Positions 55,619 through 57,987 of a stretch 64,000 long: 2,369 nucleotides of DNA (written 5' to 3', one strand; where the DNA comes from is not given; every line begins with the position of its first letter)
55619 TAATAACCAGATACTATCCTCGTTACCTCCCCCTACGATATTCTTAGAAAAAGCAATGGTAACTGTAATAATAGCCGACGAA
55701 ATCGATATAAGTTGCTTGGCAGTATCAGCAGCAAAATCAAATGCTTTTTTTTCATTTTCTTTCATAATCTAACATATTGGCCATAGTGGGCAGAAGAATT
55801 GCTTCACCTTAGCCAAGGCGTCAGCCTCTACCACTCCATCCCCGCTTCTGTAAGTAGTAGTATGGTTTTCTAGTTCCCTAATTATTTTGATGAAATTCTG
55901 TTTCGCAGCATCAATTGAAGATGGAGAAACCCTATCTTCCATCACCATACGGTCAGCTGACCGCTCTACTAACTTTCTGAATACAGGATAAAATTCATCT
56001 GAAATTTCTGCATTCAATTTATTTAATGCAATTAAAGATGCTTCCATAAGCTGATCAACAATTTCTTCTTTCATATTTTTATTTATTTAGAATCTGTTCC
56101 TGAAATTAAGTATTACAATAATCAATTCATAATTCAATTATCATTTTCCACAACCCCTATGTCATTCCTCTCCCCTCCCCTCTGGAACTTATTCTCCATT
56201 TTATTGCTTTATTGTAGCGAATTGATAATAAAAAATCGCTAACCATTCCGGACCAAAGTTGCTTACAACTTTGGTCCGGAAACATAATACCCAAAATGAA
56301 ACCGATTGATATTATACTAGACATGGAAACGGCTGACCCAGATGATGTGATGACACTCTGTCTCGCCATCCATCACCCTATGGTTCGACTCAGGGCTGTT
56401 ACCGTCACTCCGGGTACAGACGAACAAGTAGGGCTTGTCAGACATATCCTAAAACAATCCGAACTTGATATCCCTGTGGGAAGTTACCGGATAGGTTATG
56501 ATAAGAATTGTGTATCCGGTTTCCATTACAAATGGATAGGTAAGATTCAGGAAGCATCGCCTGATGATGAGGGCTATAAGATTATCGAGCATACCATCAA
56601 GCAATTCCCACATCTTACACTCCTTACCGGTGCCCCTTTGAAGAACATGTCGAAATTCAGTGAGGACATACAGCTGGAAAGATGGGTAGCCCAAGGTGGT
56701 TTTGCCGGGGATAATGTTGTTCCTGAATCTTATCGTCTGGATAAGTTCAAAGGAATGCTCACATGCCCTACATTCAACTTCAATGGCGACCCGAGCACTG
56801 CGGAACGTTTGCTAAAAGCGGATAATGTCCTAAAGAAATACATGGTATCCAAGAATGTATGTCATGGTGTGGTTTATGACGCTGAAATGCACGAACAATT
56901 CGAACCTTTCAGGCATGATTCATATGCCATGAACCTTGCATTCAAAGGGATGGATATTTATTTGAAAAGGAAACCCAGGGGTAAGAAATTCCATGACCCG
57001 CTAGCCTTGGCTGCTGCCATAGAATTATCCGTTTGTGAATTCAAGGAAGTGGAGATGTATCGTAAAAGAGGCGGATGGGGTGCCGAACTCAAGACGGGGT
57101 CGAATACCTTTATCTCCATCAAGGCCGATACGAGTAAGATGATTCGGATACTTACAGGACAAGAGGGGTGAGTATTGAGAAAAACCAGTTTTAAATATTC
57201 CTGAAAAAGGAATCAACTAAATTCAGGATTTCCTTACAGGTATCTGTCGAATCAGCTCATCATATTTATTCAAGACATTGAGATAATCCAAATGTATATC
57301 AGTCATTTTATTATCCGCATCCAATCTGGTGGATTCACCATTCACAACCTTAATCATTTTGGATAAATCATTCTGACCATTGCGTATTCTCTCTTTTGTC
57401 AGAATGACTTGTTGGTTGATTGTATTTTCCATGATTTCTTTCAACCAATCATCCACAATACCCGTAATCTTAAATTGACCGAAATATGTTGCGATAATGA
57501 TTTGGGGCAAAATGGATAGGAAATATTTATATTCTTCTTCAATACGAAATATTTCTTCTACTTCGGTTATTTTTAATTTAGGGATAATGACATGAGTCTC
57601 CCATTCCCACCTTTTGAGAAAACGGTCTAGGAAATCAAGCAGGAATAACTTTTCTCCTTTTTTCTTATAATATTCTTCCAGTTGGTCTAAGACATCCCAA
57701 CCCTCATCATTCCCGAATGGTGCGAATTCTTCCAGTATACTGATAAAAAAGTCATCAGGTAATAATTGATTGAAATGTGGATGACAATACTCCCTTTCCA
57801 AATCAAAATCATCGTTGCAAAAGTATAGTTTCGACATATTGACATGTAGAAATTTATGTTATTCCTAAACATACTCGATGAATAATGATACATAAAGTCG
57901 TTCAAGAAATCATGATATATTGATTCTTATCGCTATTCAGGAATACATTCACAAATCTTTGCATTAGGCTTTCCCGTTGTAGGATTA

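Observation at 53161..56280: Low-GC three-gene operon: small protein, multi-TM protein and caspase-like protein, with a perfect operator-like palindrome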

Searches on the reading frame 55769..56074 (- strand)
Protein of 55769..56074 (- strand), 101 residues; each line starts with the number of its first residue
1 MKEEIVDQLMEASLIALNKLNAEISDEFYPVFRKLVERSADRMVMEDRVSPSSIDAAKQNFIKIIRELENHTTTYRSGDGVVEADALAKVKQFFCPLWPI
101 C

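Call 5: search_protein_families(library=pfam, proteins=[window:55769-56074:-], max_evalue=0.01)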
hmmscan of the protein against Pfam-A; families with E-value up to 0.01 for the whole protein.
window:55769-56074:- (101 aa): 0 families

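Call 6: search_protein_families(library=padloc, proteins=[window:55769-56074:-], max_evalue=0.1)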
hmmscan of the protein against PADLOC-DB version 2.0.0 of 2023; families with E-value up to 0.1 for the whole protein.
window:55769-56074:- (101 aa): 1 family
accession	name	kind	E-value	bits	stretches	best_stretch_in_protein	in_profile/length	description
PDLC03819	RTasSLATT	-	0.015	13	1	9-73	88-128/176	DRT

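Call 7: search_protein_families(library=ncbifam, proteins=[window:55769-56074:-], max_evalue=0.1)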
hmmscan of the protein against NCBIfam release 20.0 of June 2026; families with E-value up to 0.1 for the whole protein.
window:55769-56074:- (101 aa): 0 families

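Call 14: search_protein_families(library=pfam, proteins=[window:55769-56074:-], max_evalue=10)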
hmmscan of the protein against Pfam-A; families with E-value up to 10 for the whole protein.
window:55769-56074:- (101 aa): 3 families
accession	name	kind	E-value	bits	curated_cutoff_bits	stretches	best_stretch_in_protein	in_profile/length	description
PF01706.21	FliG_C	-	0.016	15.9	23.3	1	15-70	46-102/108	FliG C-terminal domain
PF02575.21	YbaB_DNA_bd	-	0.18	12.4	25.5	1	57-86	7-36/91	YbaB/EbfC DNA-binding family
PF16320.10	Ribosomal_L12_N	-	0.37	11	25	1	2-28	2-28/48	Ribosomal protein L7/L12 dimerisation domain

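Call 28: list_cluster_members(proteins=[P0001, P0116, window:55769-56074:-, window:56296-57171:+])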
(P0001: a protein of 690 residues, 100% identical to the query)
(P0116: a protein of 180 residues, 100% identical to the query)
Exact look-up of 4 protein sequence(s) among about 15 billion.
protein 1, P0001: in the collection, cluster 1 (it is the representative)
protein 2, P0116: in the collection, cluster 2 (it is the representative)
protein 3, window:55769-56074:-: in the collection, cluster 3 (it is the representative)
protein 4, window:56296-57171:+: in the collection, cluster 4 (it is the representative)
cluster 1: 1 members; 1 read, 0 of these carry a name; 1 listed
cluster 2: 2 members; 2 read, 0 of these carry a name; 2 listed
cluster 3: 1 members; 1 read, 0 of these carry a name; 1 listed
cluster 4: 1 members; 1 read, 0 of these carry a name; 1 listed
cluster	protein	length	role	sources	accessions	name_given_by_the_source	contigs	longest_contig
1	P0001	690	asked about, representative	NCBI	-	-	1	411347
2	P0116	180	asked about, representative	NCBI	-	-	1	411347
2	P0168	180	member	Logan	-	-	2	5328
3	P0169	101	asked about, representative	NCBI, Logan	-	-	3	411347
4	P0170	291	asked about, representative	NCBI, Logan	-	-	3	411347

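Call 32: find_homologous_proteins(query=window:55769-56074:-, max_evalue=0.01)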
Query window:55769-56074:- (101 aa): 1 proteins with E <= 0.01 among 2 candidates.
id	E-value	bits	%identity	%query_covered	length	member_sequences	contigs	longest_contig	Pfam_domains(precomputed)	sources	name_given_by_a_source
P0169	6.3e-59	214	100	100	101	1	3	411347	-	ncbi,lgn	-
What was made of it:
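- Tried and rejected: This wasted one capped search (call 32).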

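Call 35: search_solved_structures(query=A2, max_evalue=10, show_alignments=1)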
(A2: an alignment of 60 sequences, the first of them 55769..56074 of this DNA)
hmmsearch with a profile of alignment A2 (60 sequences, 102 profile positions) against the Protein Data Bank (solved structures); distinct sequences matched with E-value up to 10: 36.
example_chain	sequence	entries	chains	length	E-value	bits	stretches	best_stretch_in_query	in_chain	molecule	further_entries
5cwp_A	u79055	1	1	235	0.0082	20.3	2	7-72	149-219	Designed helical repeat protein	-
5cwc_A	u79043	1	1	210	0.17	16.1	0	6-75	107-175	Designed helical repeat protein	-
7bqn_A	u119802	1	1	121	0.19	15.9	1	20-85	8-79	Rei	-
6xss_A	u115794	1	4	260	0.27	15.4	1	6-85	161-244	C4_nat_HFuse-7900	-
3f02_A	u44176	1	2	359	0.28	15.4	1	8-72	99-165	Neuroserpin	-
3fgq_A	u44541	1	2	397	0.35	15.1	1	8-72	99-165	Neuroserpin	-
3f5n_A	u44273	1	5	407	0.37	15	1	8-72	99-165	Neuroserpin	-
8f6r_A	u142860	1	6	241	0.53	14.5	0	6-85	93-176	De novo designed oligomeric protein C6-79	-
8fjg_A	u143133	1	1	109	0.57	14.4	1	6-76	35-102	H12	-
8tlp_A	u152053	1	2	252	0.74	14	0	48-90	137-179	D_3_633_8x, no peptide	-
8tm9_A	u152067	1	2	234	0.75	14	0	48-90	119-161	D_3_633_8x peptide bound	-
6n4n_C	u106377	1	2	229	0.95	13.7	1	6-83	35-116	Rosetta-designed danoprevir/NS3a complex reader 2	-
6n1l_A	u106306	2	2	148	1.1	13.5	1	7-78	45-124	Fibronectin-binding protein BBK32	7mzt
6m5i_B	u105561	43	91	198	1.4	13.1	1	18-84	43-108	Non-structural protein 8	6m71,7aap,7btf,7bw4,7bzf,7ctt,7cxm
9blf_B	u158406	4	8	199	1.4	13.1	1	18-84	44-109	Non-structural protein 8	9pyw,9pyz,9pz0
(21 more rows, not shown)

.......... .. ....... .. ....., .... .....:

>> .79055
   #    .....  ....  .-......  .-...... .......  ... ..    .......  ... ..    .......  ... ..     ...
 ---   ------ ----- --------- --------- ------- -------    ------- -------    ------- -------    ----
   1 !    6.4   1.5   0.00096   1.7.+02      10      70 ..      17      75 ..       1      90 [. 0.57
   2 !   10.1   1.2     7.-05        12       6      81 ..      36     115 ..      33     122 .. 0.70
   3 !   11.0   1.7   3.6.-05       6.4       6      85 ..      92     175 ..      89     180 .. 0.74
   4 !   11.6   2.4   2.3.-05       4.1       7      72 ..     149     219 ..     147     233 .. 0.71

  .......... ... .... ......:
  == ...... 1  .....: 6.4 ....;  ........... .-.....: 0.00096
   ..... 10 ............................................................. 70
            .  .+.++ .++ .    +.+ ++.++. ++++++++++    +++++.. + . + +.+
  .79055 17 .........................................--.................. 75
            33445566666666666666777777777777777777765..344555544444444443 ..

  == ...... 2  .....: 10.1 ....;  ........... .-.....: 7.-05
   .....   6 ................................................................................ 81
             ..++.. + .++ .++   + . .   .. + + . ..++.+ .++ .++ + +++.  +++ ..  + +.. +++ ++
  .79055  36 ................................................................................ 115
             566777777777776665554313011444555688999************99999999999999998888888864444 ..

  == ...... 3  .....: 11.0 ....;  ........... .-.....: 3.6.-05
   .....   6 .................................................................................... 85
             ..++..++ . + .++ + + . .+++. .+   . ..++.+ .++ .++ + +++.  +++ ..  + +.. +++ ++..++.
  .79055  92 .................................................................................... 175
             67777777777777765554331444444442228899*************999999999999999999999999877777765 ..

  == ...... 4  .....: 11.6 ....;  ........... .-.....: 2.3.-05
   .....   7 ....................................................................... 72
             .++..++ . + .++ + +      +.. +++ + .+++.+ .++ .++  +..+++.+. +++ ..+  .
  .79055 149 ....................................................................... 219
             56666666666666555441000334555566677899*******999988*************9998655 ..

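Call 36: search_protein_families(library=pfam, alignment_id=A2, max_evalue=0.01)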
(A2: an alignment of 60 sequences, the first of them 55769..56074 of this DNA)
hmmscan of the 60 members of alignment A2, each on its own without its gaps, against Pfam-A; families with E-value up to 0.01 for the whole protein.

A. member 1, window:55769-56074:- (101 aa): 0 families

B. families by the number of members that match (of 60 scanned): 7 families
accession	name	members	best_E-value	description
PF21550.3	MTIP_N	1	0.0025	Myosin A tail domain interacting protein, N-terminal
PF21585.2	A-ATP_synth_H_N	1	0.0034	Archaeal A-ATP synthase, subunit H, N-terminal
PF13847.12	Methyltransf_31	1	0.0037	Methyltransferase domain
PF05136.18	Phage_portal_2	1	0.0062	Phage portal protein, lambda family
PF14058.11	PcfK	1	0.0067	PcfK-like protein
PF25639.1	DUF7943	1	0.0084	Domain of unknown function (DUF7943)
PF10510.14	PIG-S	1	0.0092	Phosphatidylinositol-glycan biosynthesis class S protein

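Call 60: find_encoding_contigs(protein=window:55769-56074:-, flank=8000, max_places=6)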
Protein window:55769-56074:- (101 aa): 3 contigs read that carry it; 3 places shown.
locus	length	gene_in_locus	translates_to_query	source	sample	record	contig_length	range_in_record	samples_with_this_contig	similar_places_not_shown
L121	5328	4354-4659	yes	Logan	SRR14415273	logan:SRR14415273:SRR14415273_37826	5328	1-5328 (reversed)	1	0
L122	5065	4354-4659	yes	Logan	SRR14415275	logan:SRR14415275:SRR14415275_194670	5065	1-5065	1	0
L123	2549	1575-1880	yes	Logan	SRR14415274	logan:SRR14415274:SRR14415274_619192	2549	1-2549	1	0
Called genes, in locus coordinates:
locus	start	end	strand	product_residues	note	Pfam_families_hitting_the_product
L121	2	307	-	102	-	?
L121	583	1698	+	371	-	PF00583:Acetyltransf_1 (faint)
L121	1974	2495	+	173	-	-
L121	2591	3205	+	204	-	-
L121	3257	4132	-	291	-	PF01156:IU_nuc_hydro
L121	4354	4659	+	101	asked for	-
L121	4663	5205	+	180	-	-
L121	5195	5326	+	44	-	?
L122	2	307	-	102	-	?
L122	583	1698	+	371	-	PF00583:Acetyltransf_1 (faint)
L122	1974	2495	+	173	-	-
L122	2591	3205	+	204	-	-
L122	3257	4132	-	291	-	PF01156:IU_nuc_hydro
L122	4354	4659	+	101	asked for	-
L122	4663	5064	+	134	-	?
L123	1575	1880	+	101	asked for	-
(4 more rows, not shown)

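Call 76: search_protein_families(library=phrogs, proteins=[window:55769-56074:-], max_evalue=0.01)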
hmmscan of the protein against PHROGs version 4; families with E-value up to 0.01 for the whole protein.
window:55769-56074:- (101 aa): 0 families

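Call 93: search_protein_families(library=padloc, alignment_id=A2, max_evalue=0.01)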
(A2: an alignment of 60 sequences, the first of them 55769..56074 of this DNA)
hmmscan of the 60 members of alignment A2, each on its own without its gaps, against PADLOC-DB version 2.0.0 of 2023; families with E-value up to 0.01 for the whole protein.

A. member 1, window:55769-56074:- (101 aa): 0 families

B. families by the number of members that match (of 60 scanned): 7 families
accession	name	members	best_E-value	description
PDLC03181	Specificity_I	1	0.0043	Type I specificity subunit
PDLC04008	PD-Lambda-5_A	1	0.0051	-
PDLC01679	Cas13-ApeA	1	0.0054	Cas13-ApeA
PDLC02439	BrxA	1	0.007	BrxA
PDLC00157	HamA1|HamA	1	0.0074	DUF1837 domain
PDLC03998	PD-Lambda-5_A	1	0.0087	-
PDLC00475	JetB1|JetB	1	0.0092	DUF4194 domain; MukE-like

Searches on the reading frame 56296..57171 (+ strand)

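Call 5: search_protein_families(library=pfam, proteins=[window:56296-57171:+], max_evalue=0.01)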
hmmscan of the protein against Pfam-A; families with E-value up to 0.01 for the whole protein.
window:56296-57171:+ (291 aa): 1 family
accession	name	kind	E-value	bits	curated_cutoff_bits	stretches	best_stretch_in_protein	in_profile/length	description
PF01156.24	IU_nuc_hydro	-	6.2e-13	49.5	34.2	1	6-253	1-260/297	Inosine-uridine preferring nucleoside hydrolase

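Call 6: search_protein_families(library=padloc, proteins=[window:56296-57171:+], max_evalue=0.1)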
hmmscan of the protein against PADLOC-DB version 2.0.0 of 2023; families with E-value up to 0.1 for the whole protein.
window:56296-57171:+ (291 aa): 0 families

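Call 7: search_protein_families(library=ncbifam, proteins=[window:56296-57171:+], max_evalue=0.1)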
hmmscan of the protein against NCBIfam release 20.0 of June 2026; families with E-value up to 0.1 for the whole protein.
window:56296-57171:+ (291 aa): 0 families

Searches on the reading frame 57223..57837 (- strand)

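Call 5: search_protein_families(library=pfam, proteins=[window:57223-57837:-], max_evalue=0.01)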
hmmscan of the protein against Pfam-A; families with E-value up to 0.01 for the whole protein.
window:57223-57837:- (204 aa): 0 families

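Call 6: search_protein_families(library=padloc, proteins=[window:57223-57837:-], max_evalue=0.1)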
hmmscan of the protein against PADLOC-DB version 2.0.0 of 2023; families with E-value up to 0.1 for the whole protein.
window:57223-57837:- (204 aa): 1 family
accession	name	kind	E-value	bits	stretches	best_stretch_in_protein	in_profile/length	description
PDLC04446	PDC-M13C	-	0.0085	14.2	0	29-55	6-32/69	-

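Call 7: search_protein_families(library=ncbifam, proteins=[window:57223-57837:-], max_evalue=0.1)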
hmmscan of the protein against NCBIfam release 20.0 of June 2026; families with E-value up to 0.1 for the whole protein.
window:57223-57837:- (204 aa): 1 family
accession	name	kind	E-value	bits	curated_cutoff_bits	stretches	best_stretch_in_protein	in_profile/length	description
NF047325.1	lmo0673_fam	equivalog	0.014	15.9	80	1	162-186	5-29/69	lmo0673 family protein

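Call 76: search_protein_families(library=phrogs, proteins=[window:57223-57837:-], max_evalue=0.01)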
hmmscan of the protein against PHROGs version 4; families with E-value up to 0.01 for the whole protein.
window:57223-57837:- (204 aa): 0 families
